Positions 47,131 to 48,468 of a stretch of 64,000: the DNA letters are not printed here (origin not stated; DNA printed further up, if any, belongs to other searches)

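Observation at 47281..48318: Lon AAA+ module without a protease domain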

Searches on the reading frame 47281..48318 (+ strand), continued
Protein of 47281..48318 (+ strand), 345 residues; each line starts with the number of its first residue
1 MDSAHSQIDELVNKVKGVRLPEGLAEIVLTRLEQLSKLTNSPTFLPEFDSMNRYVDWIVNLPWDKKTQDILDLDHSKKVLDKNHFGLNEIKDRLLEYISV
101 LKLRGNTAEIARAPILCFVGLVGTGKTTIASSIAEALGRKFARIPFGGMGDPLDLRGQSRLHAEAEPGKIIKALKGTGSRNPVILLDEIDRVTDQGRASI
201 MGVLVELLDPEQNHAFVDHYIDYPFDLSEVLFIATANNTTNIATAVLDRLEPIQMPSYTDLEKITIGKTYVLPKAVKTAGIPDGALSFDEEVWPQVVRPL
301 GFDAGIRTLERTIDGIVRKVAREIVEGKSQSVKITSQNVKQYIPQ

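Call 63: list_cluster_members(proteins=[P0226, P0256, P0260, P0215, P0224, P0264, P0208, P0252, P0257, P0174])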
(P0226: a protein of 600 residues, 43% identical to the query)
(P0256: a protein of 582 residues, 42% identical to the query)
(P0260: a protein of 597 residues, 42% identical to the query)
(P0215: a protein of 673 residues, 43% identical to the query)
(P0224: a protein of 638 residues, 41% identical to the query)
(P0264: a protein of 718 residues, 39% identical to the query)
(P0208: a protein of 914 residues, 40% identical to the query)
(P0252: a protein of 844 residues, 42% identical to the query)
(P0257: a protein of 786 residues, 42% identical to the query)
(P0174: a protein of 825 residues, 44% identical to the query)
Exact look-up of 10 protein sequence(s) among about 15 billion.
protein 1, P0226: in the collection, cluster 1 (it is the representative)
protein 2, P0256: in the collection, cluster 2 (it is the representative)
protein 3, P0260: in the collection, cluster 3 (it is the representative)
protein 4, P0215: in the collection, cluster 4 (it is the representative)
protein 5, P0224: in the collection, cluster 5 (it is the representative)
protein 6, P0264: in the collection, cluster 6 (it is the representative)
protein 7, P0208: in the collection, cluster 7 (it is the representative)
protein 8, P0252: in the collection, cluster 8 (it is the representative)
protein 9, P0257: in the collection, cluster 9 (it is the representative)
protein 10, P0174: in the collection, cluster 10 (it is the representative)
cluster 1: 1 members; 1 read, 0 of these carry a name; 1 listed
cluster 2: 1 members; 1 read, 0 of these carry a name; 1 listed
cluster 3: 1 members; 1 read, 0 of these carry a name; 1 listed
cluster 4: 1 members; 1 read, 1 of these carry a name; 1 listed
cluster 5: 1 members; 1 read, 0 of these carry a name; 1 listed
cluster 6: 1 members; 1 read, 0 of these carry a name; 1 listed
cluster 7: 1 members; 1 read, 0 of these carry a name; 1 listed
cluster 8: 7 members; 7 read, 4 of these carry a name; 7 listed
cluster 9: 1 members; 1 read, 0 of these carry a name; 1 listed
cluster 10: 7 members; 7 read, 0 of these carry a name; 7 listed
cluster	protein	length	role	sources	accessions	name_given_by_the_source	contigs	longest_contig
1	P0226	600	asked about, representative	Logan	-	-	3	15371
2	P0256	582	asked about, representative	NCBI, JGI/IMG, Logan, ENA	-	-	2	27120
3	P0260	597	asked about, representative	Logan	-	-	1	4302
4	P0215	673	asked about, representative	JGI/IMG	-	endopeptidase La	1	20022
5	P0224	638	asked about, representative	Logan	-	-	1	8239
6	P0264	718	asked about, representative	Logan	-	-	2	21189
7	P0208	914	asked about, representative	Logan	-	-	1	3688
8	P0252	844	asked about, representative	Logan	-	-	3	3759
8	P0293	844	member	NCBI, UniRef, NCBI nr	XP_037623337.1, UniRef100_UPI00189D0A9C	lon protease homolog 2, peroxisomal isoform X1 [Sebastes umbrosus] | lon protease homolog 2, peroxisomal isoform X1 n=2 Tax=Sebastes umbrosus TaxID=72105 ...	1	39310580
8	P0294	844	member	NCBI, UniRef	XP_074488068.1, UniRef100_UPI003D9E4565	lon protease homolog 2, peroxisomal isoform X1 [Sebastes fasciatus] | lon protease homolog 2, peroxisomal isoform X1 n=2 Tax=Sebastes fasciatus TaxID=394691 ...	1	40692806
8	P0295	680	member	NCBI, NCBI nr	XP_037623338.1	lon protease homolog 2, peroxisomal isoform X2 [Sebastes umbrosus]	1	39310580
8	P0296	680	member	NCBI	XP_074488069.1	lon protease homolog 2, peroxisomal isoform X2 [Sebastes fasciatus]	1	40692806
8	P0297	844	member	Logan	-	-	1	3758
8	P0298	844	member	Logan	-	-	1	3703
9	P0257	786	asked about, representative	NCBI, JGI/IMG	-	-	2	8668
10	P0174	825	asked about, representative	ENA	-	-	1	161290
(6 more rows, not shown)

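Call 64: find_encoding_contigs(protein=P0256, flank=6000, max_places=2)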
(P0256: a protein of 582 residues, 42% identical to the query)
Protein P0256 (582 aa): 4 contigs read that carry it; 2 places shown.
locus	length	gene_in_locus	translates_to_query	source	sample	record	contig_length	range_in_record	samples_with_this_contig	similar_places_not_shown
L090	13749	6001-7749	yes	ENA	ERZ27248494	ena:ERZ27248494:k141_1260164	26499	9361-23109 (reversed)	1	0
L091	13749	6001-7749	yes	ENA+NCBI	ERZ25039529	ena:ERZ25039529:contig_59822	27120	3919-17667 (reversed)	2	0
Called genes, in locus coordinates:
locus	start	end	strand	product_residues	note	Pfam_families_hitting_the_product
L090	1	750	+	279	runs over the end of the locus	PF00106:adh_short, PF08659:KR, PF13460:NAD_binding_10 (weak), PF13561:adh_short_C2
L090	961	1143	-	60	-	-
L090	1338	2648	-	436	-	PF02353:CMAS, PF13489:Methyltransf_23, PF08241:Methyltransf_11, PF08242:Methyltransf_12, PF13649:Methyltransf_25, PF13847:Methyltransf_31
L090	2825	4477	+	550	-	PF23211:LRR_LRWD1 (faint), PF12799:LRR_4 (faint), PF00560:LRR_1 (faint), PF23598:LRR_14, PF13855:LRR_8 (weak), PF23598:LRR_14, PF13855:LRR_8, PF23598:LRR_14 (weak)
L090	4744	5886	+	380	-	PF05525:Branch_AA_trans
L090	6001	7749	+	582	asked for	PF00004:AAA, PF07724:AAA_2 (weak), PF07728:AAA_5, PF22667:Lon_lid, PF05362:Lon_C, PF13541:ChlI (weak)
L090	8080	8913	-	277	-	PF00582:Usp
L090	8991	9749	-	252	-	PF00994:MoCF_biosynth, PF24102:FLAD1_M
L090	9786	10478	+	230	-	PF17746:SfsA_N, PF03749:SfsA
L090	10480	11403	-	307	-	PF01040:UbiA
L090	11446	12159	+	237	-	PF20260:PUA_4, PF04452:Methyltrans_RNA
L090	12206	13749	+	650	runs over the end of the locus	PF16177:ACAS_N, PF00501:AMP-binding, PF13193:AMP-binding_C (weak)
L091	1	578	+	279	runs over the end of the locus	PF00106:adh_short, PF08659:KR, PF13460:NAD_binding_10 (weak), PF13561:adh_short_C2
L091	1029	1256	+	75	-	-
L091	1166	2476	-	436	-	PF02353:CMAS, PF13489:Methyltransf_23, PF08241:Methyltransf_11, PF08242:Methyltransf_12, PF13649:Methyltransf_25, PF13847:Methyltransf_31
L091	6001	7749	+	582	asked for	PF00004:AAA, PF07724:AAA_2 (weak), PF07728:AAA_5, PF22667:Lon_lid, PF05362:Lon_C, PF13541:ChlI (weak)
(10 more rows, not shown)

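Call 65: find_encoding_contigs(protein=P0226, flank=6000, max_places=2)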
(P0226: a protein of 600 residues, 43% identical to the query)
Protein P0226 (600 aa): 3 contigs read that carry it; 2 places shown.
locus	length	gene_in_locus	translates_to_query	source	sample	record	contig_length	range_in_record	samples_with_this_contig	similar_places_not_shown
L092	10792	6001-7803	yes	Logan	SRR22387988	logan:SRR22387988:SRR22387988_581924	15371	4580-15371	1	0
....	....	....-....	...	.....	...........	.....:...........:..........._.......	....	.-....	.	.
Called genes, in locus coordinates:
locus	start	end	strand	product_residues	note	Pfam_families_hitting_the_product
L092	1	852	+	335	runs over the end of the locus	PF25917:BSH_RND, PF25973:BSH_CzcB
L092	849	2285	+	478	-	PF02321:OEP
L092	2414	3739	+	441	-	-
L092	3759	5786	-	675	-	PF01757:Acyl_transf_3, PF19040:SGNH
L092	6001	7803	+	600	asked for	PF00004:AAA, PF07724:AAA_2 (weak), PF07728:AAA_5, PF22667:Lon_lid, PF05362:Lon_C, PF13541:ChlI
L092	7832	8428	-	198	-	PF21176:RecR_HhH, PF02132:RecR_ZnF (weak), PF01751:Toprim, PF13662:Toprim_4, PF21175:RecR_C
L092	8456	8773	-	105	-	PF02575:YbaB_DNA_bd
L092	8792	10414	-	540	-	PF13177:DNA_pol3_delta2, PF13401:AAA_22, PF13604:AAA_30 (faint), PF00004:AAA, PF07728:AAA_5 (faint), PF22608:DNAX_ATPase_lid, PF12169:DNA_pol3_gamma3, PF12362:DUF3646, +1 more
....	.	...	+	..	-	?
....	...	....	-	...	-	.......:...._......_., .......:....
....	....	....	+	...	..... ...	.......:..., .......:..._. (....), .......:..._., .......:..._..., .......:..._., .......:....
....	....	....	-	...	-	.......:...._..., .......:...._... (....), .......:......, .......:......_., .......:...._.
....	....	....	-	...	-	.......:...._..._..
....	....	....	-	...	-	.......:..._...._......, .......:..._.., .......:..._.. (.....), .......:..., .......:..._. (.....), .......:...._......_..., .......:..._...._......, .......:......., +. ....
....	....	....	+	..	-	-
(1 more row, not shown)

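Call 72: search_protein_families(library=padloc, proteins=[window:47281-48318:+], max_evalue=0.001)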
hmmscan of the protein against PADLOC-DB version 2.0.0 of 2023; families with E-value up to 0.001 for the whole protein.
window:47281-48318:+ (345 aa): 7 families
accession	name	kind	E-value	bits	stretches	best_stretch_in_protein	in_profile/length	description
PDLC03838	DolB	-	4.2e-06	24.2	0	65-147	122-200/375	-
PDLC02196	IetA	-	6.7e-05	20.5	1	47-139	58-148/374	-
PDLC00914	TRIP13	-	0.00012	19.7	1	111-141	69-99/302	TRIP13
PDLC00915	TRIP13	-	0.00014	19.4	1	89-251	36-203/302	TRIP13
PDLC04140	mad8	-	0.00018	19.1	1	102-141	16-57/314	mads_8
PDLC02911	VakA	-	0.00053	18.6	0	116-143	5-32/163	-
PDLC04606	PDC-M37B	-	0.00089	16.5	0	73-191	135-255/390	-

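Call 73: find_encoding_contigs(protein=P0167, flank=10000, max_places=2)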
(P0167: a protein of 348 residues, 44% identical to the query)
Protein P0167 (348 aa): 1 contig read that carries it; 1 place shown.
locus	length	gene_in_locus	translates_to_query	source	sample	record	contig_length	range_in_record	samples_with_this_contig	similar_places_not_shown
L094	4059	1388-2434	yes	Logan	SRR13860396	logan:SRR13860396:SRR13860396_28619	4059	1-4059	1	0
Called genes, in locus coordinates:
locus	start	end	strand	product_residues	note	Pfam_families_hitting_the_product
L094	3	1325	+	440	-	?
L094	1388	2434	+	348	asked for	PF06309:Torsin (weak), PF05496:RuvB_N (weak), PF13401:AAA_22 (faint), PF00004:AAA, PF07728:AAA_5, PF22667:Lon_lid (weak)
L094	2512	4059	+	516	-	?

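Call 74: find_encoding_contigs(protein=P0164, flank=10000, max_places=2)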
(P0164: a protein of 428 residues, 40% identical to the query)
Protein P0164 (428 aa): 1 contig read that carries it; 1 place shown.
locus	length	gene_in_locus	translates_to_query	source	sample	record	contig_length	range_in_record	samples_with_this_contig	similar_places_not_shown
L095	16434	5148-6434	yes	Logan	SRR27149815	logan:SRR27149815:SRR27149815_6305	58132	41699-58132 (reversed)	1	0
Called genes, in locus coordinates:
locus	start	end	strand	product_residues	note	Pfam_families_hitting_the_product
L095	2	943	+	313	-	?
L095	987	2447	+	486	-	-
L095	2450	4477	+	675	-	PF13205:Big_5, PF13529:Peptidase_C39_2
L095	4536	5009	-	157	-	PF00383:dCMP_cyt_deam_1, PF14437:MafB19-deam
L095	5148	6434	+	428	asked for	PF00004:AAA, PF07724:AAA_2 (weak), PF07728:AAA_5 (weak), PF22667:Lon_lid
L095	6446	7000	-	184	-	PF00578:AhpC-TSA, PF08534:Redoxin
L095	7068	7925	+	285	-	-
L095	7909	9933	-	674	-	PF01336:tRNA_anti-codon, PF00152:tRNA-synt_2, PF09391:DUF2000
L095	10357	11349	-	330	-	-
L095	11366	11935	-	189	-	PF04542:Sigma70_r2, PF04545:Sigma70_r4 (weak), PF08281:Sigma70_r4_2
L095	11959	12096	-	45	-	-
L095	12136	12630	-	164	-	PF01458:SUFBD_core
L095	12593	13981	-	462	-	PF19295:SufBD_N, PF01458:SUFBD_core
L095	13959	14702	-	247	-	PF02463:SMC_N (faint), PF00005:ABC_tran, PF13304:AAA_21 (faint)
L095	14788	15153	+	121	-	-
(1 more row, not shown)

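Call 76: search_protein_families(library=pfam, proteins=[L094:3-1325:+, L094:2512-4059:+, L074:6902-7864:+, L080:7894-8364:-], max_evalue=0.01)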
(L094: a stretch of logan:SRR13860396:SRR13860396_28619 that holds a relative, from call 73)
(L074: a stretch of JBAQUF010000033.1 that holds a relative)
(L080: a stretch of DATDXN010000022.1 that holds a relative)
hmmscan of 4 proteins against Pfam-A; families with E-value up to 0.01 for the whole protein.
L094:3-1325:+ (440 aa): 1 family
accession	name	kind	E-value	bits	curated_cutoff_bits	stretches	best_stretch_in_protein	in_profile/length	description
PF11832.13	DUF3352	-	1.7e-12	47.1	26.8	1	3-428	140-526/536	Protein of unknown function (DUF3352)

L094:2512-4059:+ (516 aa): 5 families
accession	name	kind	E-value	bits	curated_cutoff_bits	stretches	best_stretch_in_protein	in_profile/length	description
PF22505.1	RNase_J_b_CASP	-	2.3e-49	166.8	27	1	231-356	1-126/126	Ribonuclease J, beta-CASP domain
PF07521.17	RMMBL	-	1.5e-12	47.8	21.6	1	371-412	11-54/63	Zn-dependent metallo-hydrolase RNA specificity domain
PF17770.6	RNase_J_C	-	2e-12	48.4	23.8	1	462-513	1-52/102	Ribonuclease J C-terminal domain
PF00753.33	Lactamase_B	-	9.3e-12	45.7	22.7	1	27-194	5-170/196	Metallo-beta-lactamase superfamily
PF12706.13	Lactamase_B_2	-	1.3e-08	35.2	27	1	40-173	3-144/200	Beta-lactamase superfamily domain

L074:6902-7864:+ (320 aa): 1 family
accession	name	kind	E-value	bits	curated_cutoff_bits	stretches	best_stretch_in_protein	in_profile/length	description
PF08271.17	Zn_Ribbon_TF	-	0.0032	17.4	29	1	7-34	2-33/43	TFIIB zinc-binding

L080:7894-8364:- (156 aa): 1 family
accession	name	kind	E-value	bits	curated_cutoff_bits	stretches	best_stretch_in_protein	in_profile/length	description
PF04308.18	RNaseH_like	-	2.8e-49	167.2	25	1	17-156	4-144/145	Ribonuclease H-like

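Call 80: find_homologous_proteins(query=P0167, max_evalue=1e-20)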
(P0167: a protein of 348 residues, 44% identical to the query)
Query P0167 (348 aa): 3649 proteins with E <= 1e-20 among 8000 candidates; the best 120 are listed.
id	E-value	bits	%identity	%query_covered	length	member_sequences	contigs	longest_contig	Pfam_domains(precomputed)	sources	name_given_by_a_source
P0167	8.7e-228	773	100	100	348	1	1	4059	PF00004.36,PF13401.13,PF22667.3,PF05496.19,PF06309.18,PF07728.21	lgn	-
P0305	1.7e-181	620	78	100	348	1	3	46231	PF00004.36,PF13401.13,PF22667.3,PF06309.18,PF07728.21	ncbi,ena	-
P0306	2.8e-173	593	75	99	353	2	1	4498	PF00004.36,PF22667.3,PF05496.19,PF06309.18,PF07728.21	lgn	-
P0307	7.3e-171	586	73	100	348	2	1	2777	PF00004.36,PF22667.3,PF05496.19,PF06309.18,PF07728.21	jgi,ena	-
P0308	7.0e-158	543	71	98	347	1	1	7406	PF00004.36,PF13401.13,PF22667.3,PF07728.21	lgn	-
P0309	3.2e-156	537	69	99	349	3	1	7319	PF07724.21,PF00004.36,PF13401.13,PF05496.19,PF07728.21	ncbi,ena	-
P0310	2.7e-149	515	64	100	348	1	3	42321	PF07724.21,PF00004.36,PF13401.13,PF05496.19,PF07728.21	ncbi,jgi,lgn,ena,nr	ncbi:MAG TPA: AAA family ATPase [bacterium]|nr:AAA family ATPase [bacterium]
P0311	4.2e-140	484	61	97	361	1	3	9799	PF07724.21,PF00004.36,PF22667.3,PF07728.21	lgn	-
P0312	2.4e-137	475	59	100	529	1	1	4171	PF07724.21,PF00004.36,PF22667.3,PF07728.21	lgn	-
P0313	5.2e-104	366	51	95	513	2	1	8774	PF00004.36,PF22667.3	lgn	-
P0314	6.4e-95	336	47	94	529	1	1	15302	PF00004.36,PF13401.13,PF07728.21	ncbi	ncbi:MAG: AAA family ATPase [bacterium]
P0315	2.4e-87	311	46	95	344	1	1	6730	PF07724.21,PF00004.36,PF13401.13,PF22667.3,PF07728.21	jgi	jgi:ATP-dependent Lon protease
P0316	2.3e-85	304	44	93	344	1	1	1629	PF07724.21,PF00004.36,PF13401.13,PF22667.3,PF07728.21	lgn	-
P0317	3.8e-85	304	47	93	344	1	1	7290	PF13173.13,PF07724.21,PF00004.36,PF13401.13,PF22667.3,PF07728.21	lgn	-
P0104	3.1e-82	294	44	98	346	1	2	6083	PF07726.18,PF00004.36,PF22667.3,PF07728.21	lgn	-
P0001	2.4e-79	285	43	94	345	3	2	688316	PF07726.18,PF00004.36,PF13401.13,PF22667.3,PF07728.21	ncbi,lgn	-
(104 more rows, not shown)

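Call 81: find_encoding_contigs(protein=P0305, flank=10000, max_places=1)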
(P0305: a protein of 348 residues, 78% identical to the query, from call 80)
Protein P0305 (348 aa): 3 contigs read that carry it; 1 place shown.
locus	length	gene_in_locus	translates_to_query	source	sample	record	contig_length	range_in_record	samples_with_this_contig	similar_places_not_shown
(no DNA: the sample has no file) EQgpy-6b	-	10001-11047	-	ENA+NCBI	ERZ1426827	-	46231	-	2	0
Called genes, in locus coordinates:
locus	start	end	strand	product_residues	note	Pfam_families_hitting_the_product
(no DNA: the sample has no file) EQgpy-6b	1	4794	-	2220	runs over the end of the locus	?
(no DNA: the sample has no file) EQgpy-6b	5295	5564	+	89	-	PF00312:Ribosomal_S15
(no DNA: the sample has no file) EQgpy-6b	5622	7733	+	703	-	PF01138:RNase_PH, PF03725:RNase_PH_C, PF01138:RNase_PH, PF00013:KH_1, PF00575:S1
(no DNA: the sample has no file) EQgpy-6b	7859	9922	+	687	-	PF13240:Zn_Ribbon_1 (faint)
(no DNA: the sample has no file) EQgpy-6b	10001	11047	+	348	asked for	PF06309:Torsin (faint), PF13401:AAA_22 (faint), PF00004:AAA, PF07728:AAA_5, PF22667:Lon_lid (weak)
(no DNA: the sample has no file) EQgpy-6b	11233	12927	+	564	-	PF00753:Lactamase_B, PF23023:Anti-Pycsar_Apyc1 (faint), PF12706:Lactamase_B_2, PF22505:RNase_J_b_CASP, PF07521:RMMBL, PF17770:RNase_J_C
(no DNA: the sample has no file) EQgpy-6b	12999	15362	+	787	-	PF13491:FtsK_4TM, PF17854:FtsK_alpha, PF01580:FtsK_SpoIIIE, PF09397:FtsK_gamma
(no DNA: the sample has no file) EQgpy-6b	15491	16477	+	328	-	PF01029:NusB, PF01467:CTP_transf_like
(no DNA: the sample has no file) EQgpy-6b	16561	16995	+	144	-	PF01245:Ribosomal_L19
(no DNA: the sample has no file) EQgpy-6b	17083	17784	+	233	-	PF01351:RNase_HII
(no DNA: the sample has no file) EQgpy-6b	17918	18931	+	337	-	PF00106:adh_short (weak), PF01073:3Beta_HSD, PF01370:Epimerase, PF02719:Polysacc_synt_2, PF04321:RmlD_sub_bind, PF07993:NAD_binding_4, PF13460:NAD_binding_10, PF16363:GDP_Man_Dehyd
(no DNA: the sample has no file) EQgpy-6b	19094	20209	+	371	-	PF01266:DAO (weak), PF13450:NAD_binding_8, PF03275:GLF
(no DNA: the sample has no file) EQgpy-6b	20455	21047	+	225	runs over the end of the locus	PF03104:DNA_pol_B_exo1 (weak), PF13482:RNase_H_2, PF10108:DNA_pol_B_exo2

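Call 82: find_encoding_contigs(protein=P0310, flank=10000, max_places=1)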
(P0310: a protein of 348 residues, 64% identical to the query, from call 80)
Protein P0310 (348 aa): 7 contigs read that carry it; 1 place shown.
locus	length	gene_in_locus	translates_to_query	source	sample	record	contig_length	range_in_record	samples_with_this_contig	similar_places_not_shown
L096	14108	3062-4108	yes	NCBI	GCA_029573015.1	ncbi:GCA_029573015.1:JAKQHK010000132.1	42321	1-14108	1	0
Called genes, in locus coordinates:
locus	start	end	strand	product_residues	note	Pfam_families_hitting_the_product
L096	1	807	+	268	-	?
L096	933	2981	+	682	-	PF13240:Zn_Ribbon_1 (faint), PF13248:Zn_ribbon_3 (weak), PF11832:DUF3352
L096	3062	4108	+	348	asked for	PF13401:AAA_22 (faint), PF05496:RuvB_N (weak), PF00004:AAA, PF07724:AAA_2 (weak), PF07728:AAA_5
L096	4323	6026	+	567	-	PF00753:Lactamase_B, PF23023:Anti-Pycsar_Apyc1 (faint), PF12706:Lactamase_B_2, PF22505:RNase_J_b_CASP, PF07521:RMMBL, PF17770:RNase_J_C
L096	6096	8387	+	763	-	PF13491:FtsK_4TM, PF17854:FtsK_alpha, PF01580:FtsK_SpoIIIE, PF09397:FtsK_gamma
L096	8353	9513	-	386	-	-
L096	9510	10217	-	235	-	PF00535:Glycos_transf_2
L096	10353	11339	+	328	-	PF01029:NusB, PF01467:CTP_transf_like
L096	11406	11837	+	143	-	PF01245:Ribosomal_L19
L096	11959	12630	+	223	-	PF01351:RNase_HII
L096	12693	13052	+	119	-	PF08378:NERD (weak), PF02021:UPF0102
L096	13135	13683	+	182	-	PF12724:Flavodoxin_5, PF00258:Flavodoxin_1 (weak)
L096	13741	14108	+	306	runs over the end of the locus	PF02463:SMC_N (faint), PF00005:ABC_tran, PF13175:AAA_15 (faint), PF13304:AAA_21, PF27102:NodI_C (faint), PF13732:DrrA1-3_C (weak)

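Call 86: find_encoding_contigs(protein=P0122, flank=5000, max_places=1)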
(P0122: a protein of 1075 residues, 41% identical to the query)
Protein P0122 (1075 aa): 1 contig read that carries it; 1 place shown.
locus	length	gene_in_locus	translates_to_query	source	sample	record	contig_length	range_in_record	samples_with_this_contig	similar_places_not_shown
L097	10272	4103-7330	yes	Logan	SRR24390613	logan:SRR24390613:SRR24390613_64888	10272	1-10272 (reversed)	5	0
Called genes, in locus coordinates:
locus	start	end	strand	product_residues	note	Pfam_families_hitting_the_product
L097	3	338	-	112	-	?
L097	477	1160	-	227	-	PF00005:ABC_tran, PF02463:SMC_N (faint)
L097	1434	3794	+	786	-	PF02190:LON_substr_bdg, PF00004:AAA, PF07728:AAA_5 (weak), PF22667:Lon_lid, PF05362:Lon_C, PF13541:ChlI (weak)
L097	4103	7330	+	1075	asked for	PF00004:AAA, PF07728:AAA_5, PF22667:Lon_lid, PF13191:AAA_16 (weak), PF00004:AAA, PF07728:AAA_5, PF22667:Lon_lid, PF05362:Lon_C, +34 more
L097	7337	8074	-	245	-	-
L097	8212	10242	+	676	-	PF05496:RuvB_N (faint), PF07724:AAA_2 (weak), PF13191:AAA_16 (weak), PF00004:AAA, PF07728:AAA_5, PF22667:Lon_lid (weak), PF05362:Lon_C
